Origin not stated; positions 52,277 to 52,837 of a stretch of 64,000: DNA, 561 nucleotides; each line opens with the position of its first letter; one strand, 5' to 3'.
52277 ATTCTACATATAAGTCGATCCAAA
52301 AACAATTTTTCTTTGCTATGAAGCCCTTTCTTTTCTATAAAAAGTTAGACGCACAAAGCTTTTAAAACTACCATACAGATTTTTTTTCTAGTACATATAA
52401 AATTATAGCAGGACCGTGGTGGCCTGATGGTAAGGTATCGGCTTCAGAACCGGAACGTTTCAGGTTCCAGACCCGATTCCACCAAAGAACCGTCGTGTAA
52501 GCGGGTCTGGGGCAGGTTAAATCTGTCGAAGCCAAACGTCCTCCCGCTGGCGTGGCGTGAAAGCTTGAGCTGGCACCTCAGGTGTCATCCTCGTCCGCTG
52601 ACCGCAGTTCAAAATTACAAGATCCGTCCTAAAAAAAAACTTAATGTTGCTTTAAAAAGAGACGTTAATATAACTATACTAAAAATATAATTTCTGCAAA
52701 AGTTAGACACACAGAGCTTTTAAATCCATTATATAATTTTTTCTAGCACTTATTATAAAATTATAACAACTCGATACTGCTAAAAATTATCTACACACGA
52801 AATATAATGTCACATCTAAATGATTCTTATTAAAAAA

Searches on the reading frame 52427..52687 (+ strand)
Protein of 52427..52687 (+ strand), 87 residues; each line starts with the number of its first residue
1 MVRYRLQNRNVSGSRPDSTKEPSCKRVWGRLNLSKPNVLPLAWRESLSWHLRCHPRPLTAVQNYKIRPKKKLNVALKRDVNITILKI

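Call 69: find_encoding_contigs(protein=window:52427-52687:+, flank=10000, max_places=5)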
Protein window:52427-52687:+ (87 aa): no gene with exactly this product is on record in the collection.
